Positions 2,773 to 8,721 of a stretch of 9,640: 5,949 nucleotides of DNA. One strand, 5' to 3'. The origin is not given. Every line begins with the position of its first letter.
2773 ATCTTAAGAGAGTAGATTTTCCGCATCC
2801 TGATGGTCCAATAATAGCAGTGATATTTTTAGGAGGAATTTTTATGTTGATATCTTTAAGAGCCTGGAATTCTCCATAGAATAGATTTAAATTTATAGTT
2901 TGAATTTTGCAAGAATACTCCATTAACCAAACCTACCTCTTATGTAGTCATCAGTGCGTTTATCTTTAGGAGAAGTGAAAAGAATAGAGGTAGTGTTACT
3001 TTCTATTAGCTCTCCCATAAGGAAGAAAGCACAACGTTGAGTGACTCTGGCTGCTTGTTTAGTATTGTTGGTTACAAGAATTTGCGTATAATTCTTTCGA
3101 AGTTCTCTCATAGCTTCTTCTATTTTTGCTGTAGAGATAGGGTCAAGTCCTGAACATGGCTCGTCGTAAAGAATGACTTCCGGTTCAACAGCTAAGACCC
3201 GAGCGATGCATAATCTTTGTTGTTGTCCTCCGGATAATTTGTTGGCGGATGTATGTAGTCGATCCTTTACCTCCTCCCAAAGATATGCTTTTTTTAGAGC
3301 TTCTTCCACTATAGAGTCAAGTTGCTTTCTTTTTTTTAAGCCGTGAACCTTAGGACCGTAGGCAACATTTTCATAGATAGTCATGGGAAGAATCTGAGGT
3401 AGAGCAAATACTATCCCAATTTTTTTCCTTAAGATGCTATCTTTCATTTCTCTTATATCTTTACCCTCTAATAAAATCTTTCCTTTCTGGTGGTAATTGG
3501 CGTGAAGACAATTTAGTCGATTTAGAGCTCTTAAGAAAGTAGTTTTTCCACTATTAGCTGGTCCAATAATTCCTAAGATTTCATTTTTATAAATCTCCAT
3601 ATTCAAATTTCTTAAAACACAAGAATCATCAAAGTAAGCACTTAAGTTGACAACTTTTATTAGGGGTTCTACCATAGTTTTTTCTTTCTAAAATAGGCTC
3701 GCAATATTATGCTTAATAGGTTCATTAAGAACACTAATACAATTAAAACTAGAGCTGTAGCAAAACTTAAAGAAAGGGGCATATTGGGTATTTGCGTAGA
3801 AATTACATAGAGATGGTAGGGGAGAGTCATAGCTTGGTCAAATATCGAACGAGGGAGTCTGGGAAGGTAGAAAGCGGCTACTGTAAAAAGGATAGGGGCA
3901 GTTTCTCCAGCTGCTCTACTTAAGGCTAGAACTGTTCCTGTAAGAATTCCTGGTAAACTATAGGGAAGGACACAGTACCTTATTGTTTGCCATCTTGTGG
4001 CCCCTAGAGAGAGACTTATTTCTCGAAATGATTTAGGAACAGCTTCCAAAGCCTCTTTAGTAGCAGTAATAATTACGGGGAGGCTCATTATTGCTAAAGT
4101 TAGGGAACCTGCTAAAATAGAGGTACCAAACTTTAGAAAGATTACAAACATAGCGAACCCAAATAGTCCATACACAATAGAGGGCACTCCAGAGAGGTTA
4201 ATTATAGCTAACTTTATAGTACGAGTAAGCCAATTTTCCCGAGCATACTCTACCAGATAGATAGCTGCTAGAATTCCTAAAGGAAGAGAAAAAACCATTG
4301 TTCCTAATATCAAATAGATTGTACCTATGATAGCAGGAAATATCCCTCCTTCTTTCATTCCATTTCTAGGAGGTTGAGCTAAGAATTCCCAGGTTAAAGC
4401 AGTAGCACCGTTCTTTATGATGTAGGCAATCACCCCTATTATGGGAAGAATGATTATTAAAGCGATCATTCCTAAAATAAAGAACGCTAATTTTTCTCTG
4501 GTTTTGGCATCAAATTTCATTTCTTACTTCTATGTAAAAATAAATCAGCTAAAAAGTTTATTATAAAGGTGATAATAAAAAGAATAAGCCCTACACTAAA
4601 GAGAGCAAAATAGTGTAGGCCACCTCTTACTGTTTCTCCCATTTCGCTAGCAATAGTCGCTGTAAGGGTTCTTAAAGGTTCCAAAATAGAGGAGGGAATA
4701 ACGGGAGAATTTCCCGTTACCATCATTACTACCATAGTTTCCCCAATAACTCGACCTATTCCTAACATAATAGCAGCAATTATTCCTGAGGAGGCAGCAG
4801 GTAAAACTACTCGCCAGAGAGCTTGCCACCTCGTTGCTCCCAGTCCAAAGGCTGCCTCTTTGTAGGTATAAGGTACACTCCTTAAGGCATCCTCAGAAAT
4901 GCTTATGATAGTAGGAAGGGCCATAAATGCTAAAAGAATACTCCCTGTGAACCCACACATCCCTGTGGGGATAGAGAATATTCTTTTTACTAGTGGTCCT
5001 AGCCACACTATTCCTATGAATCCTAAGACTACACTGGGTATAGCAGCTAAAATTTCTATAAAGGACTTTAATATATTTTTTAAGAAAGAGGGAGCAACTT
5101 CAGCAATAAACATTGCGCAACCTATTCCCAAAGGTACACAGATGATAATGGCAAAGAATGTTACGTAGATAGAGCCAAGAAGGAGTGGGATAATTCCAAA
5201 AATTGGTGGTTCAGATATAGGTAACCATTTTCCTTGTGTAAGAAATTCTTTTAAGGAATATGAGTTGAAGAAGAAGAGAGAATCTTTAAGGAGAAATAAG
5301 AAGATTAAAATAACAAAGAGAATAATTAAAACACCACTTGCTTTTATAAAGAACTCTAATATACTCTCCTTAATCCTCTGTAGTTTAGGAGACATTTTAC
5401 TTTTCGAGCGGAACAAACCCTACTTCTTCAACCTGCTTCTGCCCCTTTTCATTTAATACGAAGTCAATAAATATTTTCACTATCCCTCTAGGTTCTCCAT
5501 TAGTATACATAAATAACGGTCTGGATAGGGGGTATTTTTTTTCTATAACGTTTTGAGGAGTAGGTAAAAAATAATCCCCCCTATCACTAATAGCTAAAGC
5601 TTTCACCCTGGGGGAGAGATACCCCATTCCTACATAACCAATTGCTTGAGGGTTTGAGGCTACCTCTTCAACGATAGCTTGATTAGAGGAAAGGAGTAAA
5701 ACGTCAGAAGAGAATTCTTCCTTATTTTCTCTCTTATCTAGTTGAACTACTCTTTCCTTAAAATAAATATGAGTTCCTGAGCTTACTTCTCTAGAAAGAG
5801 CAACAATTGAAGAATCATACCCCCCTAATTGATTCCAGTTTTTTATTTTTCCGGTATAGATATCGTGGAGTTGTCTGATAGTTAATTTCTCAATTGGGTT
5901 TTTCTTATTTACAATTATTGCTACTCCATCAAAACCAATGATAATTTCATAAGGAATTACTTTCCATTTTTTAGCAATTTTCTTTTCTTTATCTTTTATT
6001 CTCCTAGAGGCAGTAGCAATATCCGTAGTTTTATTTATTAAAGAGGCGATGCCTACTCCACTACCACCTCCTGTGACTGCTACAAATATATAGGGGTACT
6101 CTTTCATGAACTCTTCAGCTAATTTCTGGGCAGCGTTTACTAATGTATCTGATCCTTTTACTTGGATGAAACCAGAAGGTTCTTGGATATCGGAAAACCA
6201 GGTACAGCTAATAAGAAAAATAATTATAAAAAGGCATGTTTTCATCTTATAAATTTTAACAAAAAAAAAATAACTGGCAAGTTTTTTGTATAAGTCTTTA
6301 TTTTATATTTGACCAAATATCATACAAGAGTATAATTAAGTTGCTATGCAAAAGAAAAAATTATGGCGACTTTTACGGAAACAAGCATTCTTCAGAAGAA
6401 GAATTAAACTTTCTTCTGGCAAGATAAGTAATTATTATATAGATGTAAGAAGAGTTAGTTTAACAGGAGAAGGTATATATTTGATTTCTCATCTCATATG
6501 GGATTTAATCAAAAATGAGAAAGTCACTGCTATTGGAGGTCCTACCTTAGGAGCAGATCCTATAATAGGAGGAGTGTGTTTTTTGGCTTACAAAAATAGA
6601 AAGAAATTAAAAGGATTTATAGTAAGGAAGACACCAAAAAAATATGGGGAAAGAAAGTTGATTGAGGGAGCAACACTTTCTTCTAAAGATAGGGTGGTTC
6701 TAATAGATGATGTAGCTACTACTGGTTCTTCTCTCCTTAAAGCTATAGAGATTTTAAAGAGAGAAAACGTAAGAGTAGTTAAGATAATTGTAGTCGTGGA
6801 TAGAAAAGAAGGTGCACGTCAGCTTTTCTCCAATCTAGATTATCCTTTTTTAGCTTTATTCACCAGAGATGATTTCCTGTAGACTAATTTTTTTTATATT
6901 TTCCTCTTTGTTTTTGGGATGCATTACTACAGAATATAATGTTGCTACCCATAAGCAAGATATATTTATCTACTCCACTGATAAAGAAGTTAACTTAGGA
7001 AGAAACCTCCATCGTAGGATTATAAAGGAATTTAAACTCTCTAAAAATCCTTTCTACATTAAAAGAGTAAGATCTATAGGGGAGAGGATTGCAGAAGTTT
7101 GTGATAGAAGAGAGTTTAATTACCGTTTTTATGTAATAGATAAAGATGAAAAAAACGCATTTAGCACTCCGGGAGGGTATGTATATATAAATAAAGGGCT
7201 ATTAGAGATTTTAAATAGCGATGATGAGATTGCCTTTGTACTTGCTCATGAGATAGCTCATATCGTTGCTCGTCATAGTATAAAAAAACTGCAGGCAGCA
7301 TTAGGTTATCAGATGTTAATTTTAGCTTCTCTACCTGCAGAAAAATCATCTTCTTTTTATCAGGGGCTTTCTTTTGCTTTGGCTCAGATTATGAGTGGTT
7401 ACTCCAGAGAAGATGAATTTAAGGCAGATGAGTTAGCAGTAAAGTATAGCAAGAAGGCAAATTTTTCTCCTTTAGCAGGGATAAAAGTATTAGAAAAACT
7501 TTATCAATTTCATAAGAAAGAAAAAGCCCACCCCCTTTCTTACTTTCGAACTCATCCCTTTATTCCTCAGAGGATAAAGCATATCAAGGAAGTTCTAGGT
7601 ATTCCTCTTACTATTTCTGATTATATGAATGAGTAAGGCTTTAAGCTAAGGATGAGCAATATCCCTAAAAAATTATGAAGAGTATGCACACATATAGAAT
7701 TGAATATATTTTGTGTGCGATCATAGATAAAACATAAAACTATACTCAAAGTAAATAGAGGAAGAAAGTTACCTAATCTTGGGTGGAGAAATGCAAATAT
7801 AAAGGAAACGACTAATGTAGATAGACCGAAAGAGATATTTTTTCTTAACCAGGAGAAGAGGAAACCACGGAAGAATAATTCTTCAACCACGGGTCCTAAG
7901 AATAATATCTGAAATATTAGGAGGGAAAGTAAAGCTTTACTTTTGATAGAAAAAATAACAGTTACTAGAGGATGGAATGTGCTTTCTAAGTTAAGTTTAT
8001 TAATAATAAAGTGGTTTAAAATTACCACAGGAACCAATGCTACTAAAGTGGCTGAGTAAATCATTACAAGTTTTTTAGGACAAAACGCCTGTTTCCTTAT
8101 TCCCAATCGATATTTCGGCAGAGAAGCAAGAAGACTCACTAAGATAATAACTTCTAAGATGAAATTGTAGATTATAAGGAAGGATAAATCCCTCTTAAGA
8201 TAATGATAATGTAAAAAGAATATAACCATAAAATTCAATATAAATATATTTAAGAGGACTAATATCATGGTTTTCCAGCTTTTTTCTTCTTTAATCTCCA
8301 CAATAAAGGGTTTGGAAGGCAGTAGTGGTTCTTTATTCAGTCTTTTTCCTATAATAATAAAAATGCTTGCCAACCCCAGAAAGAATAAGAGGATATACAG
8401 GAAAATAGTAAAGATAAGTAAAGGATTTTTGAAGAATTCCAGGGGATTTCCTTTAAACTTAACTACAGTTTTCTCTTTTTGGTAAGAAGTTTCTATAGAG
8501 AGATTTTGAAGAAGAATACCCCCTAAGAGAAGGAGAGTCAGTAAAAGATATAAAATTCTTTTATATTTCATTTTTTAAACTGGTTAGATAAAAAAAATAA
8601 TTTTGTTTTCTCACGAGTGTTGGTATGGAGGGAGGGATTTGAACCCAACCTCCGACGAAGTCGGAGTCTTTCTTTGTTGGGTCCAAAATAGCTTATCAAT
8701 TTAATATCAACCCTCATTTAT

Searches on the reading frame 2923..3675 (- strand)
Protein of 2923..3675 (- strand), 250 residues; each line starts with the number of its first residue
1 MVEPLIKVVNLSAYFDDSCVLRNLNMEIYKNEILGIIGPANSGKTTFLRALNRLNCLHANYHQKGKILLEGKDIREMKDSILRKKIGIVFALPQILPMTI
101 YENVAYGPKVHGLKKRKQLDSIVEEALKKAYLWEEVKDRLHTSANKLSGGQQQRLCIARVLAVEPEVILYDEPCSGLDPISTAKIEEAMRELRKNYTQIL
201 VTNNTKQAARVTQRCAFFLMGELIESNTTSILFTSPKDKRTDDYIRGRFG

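Call 12: find_encoding_contigs(protein=window:2923-3675:-, flank=10000, max_places=6)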
Protein window:2923-3675:- (250 aa): 4 contigs read that carry it; 1 place shown.
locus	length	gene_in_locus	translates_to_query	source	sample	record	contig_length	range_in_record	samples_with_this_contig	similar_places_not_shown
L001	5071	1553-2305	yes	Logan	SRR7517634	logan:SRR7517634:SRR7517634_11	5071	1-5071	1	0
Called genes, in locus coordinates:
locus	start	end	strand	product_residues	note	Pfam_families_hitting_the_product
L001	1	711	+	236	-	?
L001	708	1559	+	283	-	PF00528:BPD_transp_1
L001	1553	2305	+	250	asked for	PF00005:ABC_tran, PF13175:AAA_15 (weak), PF13304:AAA_21 (faint)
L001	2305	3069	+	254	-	PF13476:AAA_23 (weak), PF02463:SMC_N (faint), PF13175:AAA_15, PF00005:ABC_tran, PF13304:AAA_21 (faint)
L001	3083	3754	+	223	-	PF01895:PhoU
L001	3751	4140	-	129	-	PF00293:NUDIX, PF14815:NUDIX_4, PF22327:Nudt16-like (weak)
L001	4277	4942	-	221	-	-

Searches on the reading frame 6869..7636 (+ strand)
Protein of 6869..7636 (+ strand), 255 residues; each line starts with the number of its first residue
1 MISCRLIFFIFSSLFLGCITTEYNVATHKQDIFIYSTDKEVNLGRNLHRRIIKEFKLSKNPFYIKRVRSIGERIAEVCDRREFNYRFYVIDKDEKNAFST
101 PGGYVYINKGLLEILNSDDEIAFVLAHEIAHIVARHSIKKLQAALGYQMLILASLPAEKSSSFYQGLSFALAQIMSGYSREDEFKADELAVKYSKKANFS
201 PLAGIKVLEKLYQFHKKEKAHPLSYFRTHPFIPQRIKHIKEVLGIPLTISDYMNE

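Call 13: find_encoding_contigs(protein=window:6869-7636:+, flank=10000, max_places=6)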
Protein window:6869-7636:+ (255 aa): 4 contigs read that carry it; 1 place shown.
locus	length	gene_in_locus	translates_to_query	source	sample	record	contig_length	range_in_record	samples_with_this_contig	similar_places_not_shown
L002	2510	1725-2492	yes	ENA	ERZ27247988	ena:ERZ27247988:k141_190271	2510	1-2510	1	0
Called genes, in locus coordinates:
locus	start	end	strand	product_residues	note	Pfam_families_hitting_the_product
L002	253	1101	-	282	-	PF12849:PBP_like_2, PF12727:PBP_like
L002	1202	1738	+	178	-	PF00156:Pribosyltran, PF14681:UPRTase (weak)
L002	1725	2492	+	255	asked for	PF01435:Peptidase_M48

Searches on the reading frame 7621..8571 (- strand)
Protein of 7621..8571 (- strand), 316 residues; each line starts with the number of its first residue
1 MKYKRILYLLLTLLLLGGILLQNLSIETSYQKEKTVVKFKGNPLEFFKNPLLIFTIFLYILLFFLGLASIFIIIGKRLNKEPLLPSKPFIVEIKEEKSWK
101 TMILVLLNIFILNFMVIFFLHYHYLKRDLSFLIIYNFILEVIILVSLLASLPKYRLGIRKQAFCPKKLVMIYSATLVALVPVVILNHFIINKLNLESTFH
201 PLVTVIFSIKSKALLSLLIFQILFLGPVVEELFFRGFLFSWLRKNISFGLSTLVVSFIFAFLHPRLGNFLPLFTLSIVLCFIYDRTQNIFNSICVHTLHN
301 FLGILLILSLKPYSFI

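Call 10: find_encoding_contigs(protein=window:7621-8571:-, flank=10000, max_places=6)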
Protein window:7621-8571:- (316 aa): no gene with exactly this product is on record in the collection.

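Call 26: find_homologous_proteins(query=window:7621-8571:-, max_evalue=1e-10)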
Query window:7621-8571:- (316 aa): 3 proteins with E <= 1e-10 among 8000 candidates.
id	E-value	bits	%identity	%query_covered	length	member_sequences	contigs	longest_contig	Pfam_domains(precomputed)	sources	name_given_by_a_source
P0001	6.7e-137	474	76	100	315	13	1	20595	PF02517.22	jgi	-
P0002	3.0e-26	111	32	82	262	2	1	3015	PF02517.22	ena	-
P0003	1.8e-15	75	33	61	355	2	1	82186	PF02517.22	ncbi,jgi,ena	ncbi:MAG: CPBP family intramembrane glutamic endopeptidase [Candidatus Omnitrophota bacterium]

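Call 27: find_encoding_contigs(protein=P0001, flank=10000, max_places=10)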
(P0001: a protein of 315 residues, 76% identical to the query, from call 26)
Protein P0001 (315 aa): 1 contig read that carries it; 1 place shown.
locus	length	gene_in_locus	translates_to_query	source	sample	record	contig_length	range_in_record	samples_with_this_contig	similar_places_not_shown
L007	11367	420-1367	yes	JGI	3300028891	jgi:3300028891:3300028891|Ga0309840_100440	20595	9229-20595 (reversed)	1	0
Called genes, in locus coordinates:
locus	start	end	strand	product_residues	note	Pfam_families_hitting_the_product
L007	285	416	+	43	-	-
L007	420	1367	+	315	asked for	PF02517:Rce1-like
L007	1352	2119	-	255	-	PF01435:Peptidase_M48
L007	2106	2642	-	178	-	PF00156:Pribosyltran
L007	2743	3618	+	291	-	PF12849:PBP_like_2, PF13531:SBP_bac_11, PF12727:PBP_like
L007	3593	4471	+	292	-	PF00528:BPD_transp_1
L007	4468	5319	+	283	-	PF00528:BPD_transp_1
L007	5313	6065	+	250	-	PF00005:ABC_tran, PF13175:AAA_15 (weak), PF13304:AAA_21 (faint)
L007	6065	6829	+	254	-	PF02463:SMC_N (faint), PF13175:AAA_15 (weak), PF13476:AAA_23 (weak), PF00005:ABC_tran, PF13304:AAA_21 (faint)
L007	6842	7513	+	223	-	PF01895:PhoU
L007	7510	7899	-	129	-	PF00293:NUDIX, PF14815:NUDIX_4, PF22327:Nudt16-like (weak)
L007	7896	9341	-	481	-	PF01565:FAD_binding_4, PF02913:FAD-oxidase_C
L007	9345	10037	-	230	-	PF01308:Chlam_OMP (faint)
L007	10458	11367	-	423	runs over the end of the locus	PF01676:Metalloenzyme, PF10143:PhosphMutase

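Call 28: find_encoding_contigs(protein=P0003, flank=10000, max_places=4)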
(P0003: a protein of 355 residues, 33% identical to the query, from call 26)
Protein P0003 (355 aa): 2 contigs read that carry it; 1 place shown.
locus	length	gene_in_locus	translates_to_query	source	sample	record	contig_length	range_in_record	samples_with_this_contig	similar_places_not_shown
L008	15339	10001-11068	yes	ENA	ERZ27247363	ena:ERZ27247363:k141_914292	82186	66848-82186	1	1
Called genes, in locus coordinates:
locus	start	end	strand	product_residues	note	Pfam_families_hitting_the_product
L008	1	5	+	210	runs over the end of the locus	PF02470:MlaD, PF28544:Helical_needle (weak)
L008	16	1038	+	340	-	PF27675:YCF81_N (weak), PF01850:PIN, PF13638:PIN_4 (weak), PF01938:TRAM (weak)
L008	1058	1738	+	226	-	PF01128:IspD, PF02348:CTP_transf_3 (weak), PF12804:NTP_transf_3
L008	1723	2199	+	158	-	PF02542:YgbB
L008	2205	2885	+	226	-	PF25087:GMPPB_C (faint), PF00132:Hexapep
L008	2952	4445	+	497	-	PF00133:tRNA-synt_1 (faint), PF01406:tRNA-synt_1e, PF09334:tRNA-synt_1g (faint), PF09190:DALR_2, PF23493:CysS_C (weak)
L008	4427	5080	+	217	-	PF02223:Thymidylate_kin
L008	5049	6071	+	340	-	PF13177:DNA_pol3_delta2, PF09115:DNApol3-delta_C (weak)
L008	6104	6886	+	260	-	PF04468:PSP1, PF28472:PSP1_3rd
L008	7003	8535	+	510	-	PF00133:tRNA-synt_1, PF01406:tRNA-synt_1e (faint), PF01921:tRNA-synt_1f (faint), PF09334:tRNA-synt_1g, PF00133:tRNA-synt_1, PF08264:Anticodon_1, PF19303:Anticodon_3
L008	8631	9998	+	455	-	PF01026:TatD_DNase, PF04909:Amidohydro_2 (faint), PF04055:Radical_SAM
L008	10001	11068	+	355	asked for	PF02517:Rce1-like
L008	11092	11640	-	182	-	-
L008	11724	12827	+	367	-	PF04015:DUF362, PF00037:Fer4 (faint), PF13237:Fer4_10 (weak)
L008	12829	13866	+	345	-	PF01008:IF-2B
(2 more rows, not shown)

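Call 40: search_protein_families(library=pfam, proteins=[window:7621-8571:-], max_evalue=0.001)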
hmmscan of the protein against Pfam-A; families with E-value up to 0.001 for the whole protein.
window:7621-8571:- (316 aa): 1 family
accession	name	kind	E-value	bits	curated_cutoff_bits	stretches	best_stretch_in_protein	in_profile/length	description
PF02517.21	Rce1-like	-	3e-18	66.3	22.4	1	216-302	5-93/93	Type II CAAX prenyl endopeptidase Rce1-like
